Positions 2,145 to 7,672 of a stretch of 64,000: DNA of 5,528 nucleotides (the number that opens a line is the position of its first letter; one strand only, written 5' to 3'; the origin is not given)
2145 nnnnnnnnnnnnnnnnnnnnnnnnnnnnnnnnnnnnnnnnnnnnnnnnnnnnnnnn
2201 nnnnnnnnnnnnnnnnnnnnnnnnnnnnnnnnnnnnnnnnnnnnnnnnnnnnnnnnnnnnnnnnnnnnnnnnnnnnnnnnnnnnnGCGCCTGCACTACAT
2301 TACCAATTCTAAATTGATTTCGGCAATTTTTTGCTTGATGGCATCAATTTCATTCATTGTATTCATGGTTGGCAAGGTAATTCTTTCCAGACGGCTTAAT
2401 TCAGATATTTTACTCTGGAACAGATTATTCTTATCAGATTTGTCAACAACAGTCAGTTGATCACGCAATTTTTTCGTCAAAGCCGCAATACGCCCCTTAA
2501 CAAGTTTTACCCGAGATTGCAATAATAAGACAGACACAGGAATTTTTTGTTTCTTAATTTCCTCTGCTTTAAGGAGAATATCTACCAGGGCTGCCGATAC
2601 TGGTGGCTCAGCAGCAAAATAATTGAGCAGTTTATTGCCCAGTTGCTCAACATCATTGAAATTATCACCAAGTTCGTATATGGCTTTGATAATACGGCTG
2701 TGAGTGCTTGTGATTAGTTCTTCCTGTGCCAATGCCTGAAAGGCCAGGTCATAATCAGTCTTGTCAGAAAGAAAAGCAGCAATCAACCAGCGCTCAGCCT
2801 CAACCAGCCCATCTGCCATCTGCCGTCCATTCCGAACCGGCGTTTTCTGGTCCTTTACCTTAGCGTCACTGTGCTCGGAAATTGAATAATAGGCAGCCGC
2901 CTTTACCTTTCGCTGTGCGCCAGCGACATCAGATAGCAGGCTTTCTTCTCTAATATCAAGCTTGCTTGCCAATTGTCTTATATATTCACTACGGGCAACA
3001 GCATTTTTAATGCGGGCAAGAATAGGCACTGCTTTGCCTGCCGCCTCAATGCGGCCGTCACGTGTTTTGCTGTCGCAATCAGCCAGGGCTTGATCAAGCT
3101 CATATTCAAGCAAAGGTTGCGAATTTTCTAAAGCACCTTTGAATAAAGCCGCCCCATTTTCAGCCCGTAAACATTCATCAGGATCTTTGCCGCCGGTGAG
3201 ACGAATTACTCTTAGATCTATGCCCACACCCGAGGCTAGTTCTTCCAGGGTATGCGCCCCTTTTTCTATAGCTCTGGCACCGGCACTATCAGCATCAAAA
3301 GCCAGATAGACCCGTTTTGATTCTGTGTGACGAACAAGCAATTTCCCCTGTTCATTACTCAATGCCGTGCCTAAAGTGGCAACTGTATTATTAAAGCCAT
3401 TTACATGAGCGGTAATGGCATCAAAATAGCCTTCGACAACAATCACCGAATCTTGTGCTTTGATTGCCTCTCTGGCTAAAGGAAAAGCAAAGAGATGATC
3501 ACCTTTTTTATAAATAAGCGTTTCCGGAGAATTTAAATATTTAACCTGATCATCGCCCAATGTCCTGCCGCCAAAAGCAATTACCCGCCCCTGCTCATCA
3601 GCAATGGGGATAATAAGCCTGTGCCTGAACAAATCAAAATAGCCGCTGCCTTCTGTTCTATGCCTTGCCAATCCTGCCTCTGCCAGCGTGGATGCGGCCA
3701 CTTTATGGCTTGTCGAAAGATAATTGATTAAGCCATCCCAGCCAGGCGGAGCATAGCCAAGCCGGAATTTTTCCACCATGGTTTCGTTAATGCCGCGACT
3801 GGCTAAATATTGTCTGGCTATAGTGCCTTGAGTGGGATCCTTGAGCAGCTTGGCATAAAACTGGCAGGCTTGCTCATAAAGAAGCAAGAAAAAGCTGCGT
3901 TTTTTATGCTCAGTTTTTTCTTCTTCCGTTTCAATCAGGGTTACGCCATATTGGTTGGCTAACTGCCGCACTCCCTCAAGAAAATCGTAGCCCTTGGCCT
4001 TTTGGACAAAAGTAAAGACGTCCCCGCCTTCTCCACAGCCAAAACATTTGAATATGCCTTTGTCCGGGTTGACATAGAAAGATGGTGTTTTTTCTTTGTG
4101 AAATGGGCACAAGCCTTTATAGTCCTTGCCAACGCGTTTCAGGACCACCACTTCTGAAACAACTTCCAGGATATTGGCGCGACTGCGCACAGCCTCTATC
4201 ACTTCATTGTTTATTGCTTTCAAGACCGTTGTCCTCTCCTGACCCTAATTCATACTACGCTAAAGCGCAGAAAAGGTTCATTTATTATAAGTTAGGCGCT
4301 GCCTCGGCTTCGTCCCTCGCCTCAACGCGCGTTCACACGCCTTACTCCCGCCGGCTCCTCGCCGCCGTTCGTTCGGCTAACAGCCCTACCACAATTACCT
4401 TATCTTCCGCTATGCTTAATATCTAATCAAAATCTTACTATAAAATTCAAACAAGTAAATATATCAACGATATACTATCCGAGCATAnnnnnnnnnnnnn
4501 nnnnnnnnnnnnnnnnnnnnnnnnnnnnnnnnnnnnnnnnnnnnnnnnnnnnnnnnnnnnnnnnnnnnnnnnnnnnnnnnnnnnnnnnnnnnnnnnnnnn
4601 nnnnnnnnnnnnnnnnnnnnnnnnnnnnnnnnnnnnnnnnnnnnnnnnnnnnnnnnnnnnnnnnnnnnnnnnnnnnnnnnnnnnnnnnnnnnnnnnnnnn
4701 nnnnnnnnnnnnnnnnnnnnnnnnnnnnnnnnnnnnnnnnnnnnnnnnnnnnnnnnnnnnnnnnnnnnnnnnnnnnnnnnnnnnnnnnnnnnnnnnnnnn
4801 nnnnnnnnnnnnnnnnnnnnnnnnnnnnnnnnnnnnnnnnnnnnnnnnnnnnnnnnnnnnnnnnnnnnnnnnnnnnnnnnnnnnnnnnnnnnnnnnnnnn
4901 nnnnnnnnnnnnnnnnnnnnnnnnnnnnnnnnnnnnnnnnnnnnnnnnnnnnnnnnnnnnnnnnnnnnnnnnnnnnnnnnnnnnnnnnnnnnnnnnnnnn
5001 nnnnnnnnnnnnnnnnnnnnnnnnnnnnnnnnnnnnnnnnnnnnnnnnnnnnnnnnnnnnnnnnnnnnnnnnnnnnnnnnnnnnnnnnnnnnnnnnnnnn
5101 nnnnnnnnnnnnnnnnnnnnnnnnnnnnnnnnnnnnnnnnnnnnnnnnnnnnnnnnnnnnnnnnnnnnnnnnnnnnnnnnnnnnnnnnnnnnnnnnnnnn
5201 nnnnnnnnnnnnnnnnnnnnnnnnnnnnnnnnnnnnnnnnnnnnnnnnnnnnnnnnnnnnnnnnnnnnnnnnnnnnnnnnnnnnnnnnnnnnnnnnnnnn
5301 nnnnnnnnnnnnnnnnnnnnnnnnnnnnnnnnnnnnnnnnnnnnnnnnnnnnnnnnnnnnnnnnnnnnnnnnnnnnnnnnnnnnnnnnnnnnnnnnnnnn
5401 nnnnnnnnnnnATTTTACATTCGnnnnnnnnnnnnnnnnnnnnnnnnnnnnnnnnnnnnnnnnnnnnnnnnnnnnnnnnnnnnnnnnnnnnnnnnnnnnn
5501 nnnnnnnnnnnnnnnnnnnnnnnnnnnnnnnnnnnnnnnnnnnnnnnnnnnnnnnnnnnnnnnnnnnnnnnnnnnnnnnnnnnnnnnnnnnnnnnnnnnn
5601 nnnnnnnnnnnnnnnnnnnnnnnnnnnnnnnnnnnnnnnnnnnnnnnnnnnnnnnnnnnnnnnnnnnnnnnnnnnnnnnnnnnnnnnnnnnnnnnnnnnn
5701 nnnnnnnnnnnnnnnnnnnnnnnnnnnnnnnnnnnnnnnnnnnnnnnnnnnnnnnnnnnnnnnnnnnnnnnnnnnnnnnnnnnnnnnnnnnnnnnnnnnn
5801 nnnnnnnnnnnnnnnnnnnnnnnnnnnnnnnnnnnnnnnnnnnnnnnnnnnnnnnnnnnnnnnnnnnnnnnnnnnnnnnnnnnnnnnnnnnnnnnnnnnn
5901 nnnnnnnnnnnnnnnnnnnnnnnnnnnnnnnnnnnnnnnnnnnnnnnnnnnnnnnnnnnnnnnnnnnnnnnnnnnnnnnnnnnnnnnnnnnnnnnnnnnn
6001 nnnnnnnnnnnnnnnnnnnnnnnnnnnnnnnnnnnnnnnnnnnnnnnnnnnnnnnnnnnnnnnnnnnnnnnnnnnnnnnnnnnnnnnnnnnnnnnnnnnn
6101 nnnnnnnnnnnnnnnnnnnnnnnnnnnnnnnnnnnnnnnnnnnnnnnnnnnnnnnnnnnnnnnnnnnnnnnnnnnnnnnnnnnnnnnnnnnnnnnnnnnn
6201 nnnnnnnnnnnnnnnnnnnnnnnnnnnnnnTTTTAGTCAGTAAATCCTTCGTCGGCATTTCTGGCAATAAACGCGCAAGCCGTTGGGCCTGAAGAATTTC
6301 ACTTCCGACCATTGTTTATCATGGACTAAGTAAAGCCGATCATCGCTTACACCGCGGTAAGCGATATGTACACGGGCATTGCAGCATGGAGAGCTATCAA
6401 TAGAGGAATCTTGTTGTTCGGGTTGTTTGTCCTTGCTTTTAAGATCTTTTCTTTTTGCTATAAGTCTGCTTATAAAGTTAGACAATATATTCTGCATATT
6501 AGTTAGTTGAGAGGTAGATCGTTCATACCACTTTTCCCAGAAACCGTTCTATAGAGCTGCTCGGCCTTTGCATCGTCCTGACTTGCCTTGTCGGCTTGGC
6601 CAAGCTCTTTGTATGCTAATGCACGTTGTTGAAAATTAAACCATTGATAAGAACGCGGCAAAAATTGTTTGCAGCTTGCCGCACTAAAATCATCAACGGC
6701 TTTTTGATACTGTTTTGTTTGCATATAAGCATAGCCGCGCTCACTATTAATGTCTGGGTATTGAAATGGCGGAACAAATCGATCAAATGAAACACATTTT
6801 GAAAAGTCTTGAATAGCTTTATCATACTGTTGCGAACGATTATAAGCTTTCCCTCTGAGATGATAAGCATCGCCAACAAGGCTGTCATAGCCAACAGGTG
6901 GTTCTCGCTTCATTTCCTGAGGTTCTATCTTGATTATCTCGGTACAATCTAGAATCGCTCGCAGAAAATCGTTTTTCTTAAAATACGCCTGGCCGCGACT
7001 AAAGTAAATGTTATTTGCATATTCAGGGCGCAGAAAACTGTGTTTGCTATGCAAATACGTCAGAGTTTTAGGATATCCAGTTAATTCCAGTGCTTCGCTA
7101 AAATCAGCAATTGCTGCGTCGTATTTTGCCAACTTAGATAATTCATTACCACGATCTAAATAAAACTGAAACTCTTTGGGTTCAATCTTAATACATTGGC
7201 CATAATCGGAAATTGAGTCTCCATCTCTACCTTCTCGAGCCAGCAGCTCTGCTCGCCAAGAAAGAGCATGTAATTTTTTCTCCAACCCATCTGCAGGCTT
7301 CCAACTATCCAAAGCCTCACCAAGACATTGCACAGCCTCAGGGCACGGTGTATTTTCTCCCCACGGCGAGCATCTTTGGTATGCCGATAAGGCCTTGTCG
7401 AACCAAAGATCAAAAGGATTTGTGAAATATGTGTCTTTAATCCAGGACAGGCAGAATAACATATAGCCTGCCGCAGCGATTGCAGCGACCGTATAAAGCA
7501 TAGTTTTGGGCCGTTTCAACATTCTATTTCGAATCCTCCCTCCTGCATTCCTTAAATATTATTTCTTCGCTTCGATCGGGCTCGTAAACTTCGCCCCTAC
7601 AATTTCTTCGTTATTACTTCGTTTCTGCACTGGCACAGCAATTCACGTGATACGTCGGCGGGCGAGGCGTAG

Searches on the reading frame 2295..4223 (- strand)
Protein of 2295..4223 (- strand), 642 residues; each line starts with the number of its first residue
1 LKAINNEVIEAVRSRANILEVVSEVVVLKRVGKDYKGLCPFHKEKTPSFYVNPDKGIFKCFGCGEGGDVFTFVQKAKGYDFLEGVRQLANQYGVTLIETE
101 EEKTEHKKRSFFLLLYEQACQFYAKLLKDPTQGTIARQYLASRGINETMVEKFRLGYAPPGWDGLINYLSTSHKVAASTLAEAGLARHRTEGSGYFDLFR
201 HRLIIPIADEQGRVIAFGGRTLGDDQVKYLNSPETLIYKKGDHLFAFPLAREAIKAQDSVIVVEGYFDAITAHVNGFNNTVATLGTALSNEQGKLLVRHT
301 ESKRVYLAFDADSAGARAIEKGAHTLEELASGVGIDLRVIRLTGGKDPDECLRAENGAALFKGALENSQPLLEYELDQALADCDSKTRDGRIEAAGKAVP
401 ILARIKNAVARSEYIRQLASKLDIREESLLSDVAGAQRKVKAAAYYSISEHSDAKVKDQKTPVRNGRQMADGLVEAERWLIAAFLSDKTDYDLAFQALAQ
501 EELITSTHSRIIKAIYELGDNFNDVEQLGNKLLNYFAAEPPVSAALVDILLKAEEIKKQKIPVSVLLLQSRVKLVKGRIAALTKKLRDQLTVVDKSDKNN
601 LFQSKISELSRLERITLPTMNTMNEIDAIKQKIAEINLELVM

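Call 97: search_protein_families(library=pfam, proteins=[window:2295-4223:-], max_evalue=0.00001)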
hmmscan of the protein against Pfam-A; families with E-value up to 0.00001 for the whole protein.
window:2295-4223:- (642 aa): 7 families
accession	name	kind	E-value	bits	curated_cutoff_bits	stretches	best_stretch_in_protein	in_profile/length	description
PF08275.17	DNAG_N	-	7.4e-38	130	26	1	122-250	1-127/128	DNA primase catalytic core, N-terminal domain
PF01807.25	Zn_ribbon_DnaG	-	1.8e-35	121.1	24.9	1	5-97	2-94/98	CHC2 zinc finger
PF13155.12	Toprim_2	-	1.1e-19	71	22.1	1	261-352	1-88/88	Toprim-like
PF13662.12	Toprim_4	-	4.7e-16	59.2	25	1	259-327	2-75/85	Toprim domain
PF10410.14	DnaB_bind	-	9.4e-15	55.1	20.6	1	373-427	2-56/56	DnaB-helicase binding domain of primase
PF01751.28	Toprim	-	7.1e-10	39.4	23.1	1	260-339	2-93/96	Toprim domain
PF13362.12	Toprim_3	-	3e-07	31.2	27.2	1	260-355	2-92/95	Toprim domain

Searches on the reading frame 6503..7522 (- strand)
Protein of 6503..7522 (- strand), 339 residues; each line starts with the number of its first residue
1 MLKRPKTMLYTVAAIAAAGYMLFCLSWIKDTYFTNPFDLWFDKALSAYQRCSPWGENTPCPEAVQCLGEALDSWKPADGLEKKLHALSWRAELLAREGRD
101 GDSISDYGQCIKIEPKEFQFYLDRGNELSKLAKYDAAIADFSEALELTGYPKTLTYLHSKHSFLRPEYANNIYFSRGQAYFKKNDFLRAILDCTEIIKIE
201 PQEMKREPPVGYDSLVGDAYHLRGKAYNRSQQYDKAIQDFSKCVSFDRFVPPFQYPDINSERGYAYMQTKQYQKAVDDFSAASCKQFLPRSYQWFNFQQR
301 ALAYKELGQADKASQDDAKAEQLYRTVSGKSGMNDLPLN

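Call 97: search_protein_families(library=pfam, proteins=[window:6503-7522:-], max_evalue=0.00001)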
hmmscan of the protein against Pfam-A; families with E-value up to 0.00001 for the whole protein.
window:6503-7522:- (339 aa): 9 families
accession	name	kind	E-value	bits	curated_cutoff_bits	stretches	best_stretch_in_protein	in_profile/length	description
PF00515.34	TPR_1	-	1.7e-26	91.3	27.8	0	218-247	2-31/34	Tetratricopeptide repeat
PF07719.23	TPR_2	-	2.6e-24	83.7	27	0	172-202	3-33/34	Tetratricopeptide repeat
PF13181.12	TPR_8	-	7.7e-21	72.9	25.7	0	218-248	2-32/34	Tetratricopeptide repeat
PF13432.12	TPR_16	-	1.6e-09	38.4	32.7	0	122-199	1-60/65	Tetratricopeptide repeat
PF13428.12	TPR_14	-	1.9e-09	37.7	23.5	0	218-244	2-28/44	Tetratricopeptide repeat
PF13424.12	TPR_12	-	5.2e-09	36.6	30.1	0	218-244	4-30/77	Tetratricopeptide repeat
PF13414.12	TPR_11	-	9.5e-09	35.3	26.8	0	224-268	1-40/42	TPR repeat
PF13371.12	TPR_9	-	1.8e-08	34.7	35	0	257-281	30-54/73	Tetratricopeptide repeat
PF13431.12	TPR_17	-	1.8e-07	31.3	24.4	0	107-139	2-34/34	Tetratricopeptide repeat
